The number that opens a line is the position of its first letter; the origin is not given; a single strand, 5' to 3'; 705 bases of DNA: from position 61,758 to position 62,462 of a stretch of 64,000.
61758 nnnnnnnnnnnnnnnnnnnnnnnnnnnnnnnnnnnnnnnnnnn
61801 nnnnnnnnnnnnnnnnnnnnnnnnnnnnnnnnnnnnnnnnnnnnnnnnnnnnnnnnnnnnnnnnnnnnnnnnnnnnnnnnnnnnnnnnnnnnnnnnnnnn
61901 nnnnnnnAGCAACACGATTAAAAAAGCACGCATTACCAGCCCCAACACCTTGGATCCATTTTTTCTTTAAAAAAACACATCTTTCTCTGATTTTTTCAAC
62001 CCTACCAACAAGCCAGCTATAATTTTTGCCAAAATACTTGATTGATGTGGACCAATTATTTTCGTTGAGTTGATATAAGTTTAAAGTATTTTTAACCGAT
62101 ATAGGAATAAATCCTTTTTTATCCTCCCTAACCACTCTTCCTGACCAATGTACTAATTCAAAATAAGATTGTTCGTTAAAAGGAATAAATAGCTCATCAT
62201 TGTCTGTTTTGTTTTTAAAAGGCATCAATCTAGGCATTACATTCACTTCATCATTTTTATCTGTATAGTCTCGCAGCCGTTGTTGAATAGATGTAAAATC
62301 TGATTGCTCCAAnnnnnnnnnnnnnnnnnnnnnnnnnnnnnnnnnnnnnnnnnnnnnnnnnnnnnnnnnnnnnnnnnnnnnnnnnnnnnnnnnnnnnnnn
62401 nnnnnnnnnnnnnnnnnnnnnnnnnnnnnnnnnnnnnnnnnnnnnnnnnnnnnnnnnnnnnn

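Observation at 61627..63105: HUH/Y1 transposase gene bracketed by two tandem-repeat arrays that share an inverted 14-nt core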

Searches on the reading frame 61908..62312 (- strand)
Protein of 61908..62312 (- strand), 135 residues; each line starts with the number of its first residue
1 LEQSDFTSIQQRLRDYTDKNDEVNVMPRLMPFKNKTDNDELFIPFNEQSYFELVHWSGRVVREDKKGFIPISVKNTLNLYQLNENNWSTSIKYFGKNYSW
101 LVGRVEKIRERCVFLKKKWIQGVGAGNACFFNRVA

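Call 56: search_protein_families(library=pfam, alignment_id=A6, max_evalue=1)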
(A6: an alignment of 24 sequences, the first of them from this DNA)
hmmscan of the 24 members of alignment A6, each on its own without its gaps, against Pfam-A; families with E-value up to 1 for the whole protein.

A. member 1, seq(135 aa): 2 families
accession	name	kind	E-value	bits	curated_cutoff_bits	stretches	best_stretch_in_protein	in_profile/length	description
PF10377.14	ATG11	-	0.1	13.1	22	1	68-115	67-107/132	Autophagy-related protein 11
PF16476.10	DUF5053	-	0.11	12.6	26.6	1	90-108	18-36/71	Domain of unknown function (DUF5053)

B. families by the number of members that match (of 24 scanned): 7 families
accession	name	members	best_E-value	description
PF17389.8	Bac_rhamnosid6H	1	0.068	Bacterial alpha-L-rhamnosidase 6 hairpin glycosidase domain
PF25685.1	Skunalike_TailTerm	1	0.084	Skunalikevirus tail terminator protein family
PF10377.14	ATG11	1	0.1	Autophagy-related protein 11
PF15849.10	DUF4722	1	0.1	Domain of unknown function (DUF4722)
PF16476.10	DUF5053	1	0.11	Domain of unknown function (DUF5053)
PF24849.1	DUF7724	1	0.16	Domain of unknown function (DUF7724)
PF23088.1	DUF7047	1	0.18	Domain of unknown function (DUF7047)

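Call 62: predict_structure(alignment_id=A6)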
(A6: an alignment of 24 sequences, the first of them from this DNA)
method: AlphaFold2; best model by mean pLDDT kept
length: 135 residues; sequences in the alignment: 24
mean_pLDDT: 68.4   pTM: 0.50
mean pLDDT of the five models: 68.4, 63.2, 61.0, 58.9, 50.9
residues with pLDDT >= 90: 0; 70-90: 68; 50-70: 57; < 50: 10
segments of 3 or more residues with pLDDT < 50: 1-4, 132-135
pLDDT, mean of each block of 10 residues (from residue 1): 48 62 61 65 80 80 69 86 81 73 70 74 52 45
secondary structure, 60 per line:
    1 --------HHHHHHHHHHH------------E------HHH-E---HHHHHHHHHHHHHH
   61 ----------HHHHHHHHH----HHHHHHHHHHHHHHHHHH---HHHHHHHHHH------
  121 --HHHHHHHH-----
elements in order: H9-19 H47-60 H71-79 H84-101 H105-114 H123-130

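Call 67: fold_search(model_id=the predicted structure, library=pdb)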
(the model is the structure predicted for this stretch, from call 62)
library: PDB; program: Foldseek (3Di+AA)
matches with E <= 10: 61; with E <= 0.001: 0
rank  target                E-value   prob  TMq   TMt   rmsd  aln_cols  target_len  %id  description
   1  1puf_A                8.8e-01  0.13  0.20  0.31  10.4        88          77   12  Crystal Structure of HoxA9 and Pbx1 homeodomains bound to DNA (released 2003-09-02)
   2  2cra_MODEL_1_A        1.8e+00  0.15  0.25  0.39   7.0        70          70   14  Solution structure of the homeobox domain of human homeo box B13 (released 2005-11-20)
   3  8ejo_A                1.9e+00  0.16  0.21  0.39   7.3        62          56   16  Crystal structure of the homeodomain of Platypus sDUX in complex with DNA (released 2023-09-20)
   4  5lux_K                1.9e+00  0.11  0.22  0.35   7.1        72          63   15  Homeobox transcription factor CDX1 bound to methylated DNA (released 2017-05-17)
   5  8byx_B                2.1e+00  0.09  0.19  0.32   8.3        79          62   15  HOXB13-homodimer bound to DNA (released 2023-12-27)
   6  2dms_MODEL_1_A        2.3e+00  0.07  0.18  0.26  10.7        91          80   11  Solution structure of the homeobox domain of Homeobox protein OTX2 (released 2006-10-24)
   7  5lux_L                2.5e+00  0.08  0.18  0.31   8.1        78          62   15  Homeobox transcription factor CDX1 bound to methylated DNA (released 2017-05-17)
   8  5zjq_B                3.0e+00  0.12  0.24  0.37   7.4        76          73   12  Structure of AbdB/Exd complex bound to a 'Red14' DNA sequence (released 2018-08-29)
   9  2r5z_A                3.2e+00  0.05  0.18  0.26  10.8        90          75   12  Structure of Scr/Exd complex bound to a DNA sequence derived from the fkh gene (released 2008-02-05)
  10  2l7z_MODEL_1_A        3.4e+00  0.12  0.28  0.42   6.7        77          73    9  NMR Structure of A13 homedomain (released 2011-11-09)
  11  1fjl_C                3.6e+00  0.11  0.20  0.36   7.6        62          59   11  HOMEODOMAIN FROM THE DROSOPHILA PAIRED PROTEIN BOUND TO A DNA OLIGONUCLEOTIDE (released 1996-06-20)
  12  9b8u_C                3.6e+00  0.06  0.17  0.29   9.1        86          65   13  Crystal structure of CRX-Ret4 oligonucleotide complex (released 2024-07-31)
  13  9b8u_A                3.8e+00  0.06  0.17  0.30   8.4        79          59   13  Crystal structure of CRX-Ret4 oligonucleotide complex (released 2024-07-31)
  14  2l9r_MODEL_1_A        4.0e+00  0.06  0.17  0.28   9.3        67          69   10  Solution NMR Structure of Homeobox domain of Homeobox protein Nkx-3.1 from homo sapiens, Northeast Structural  (released 2011-04-20)
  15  2h1k_B                4.0e+00  0.06  0.18  0.32   9.4        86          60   14  Crystal structure of the Pdx1 homeodomain in complex with DNA (released 2007-03-20)
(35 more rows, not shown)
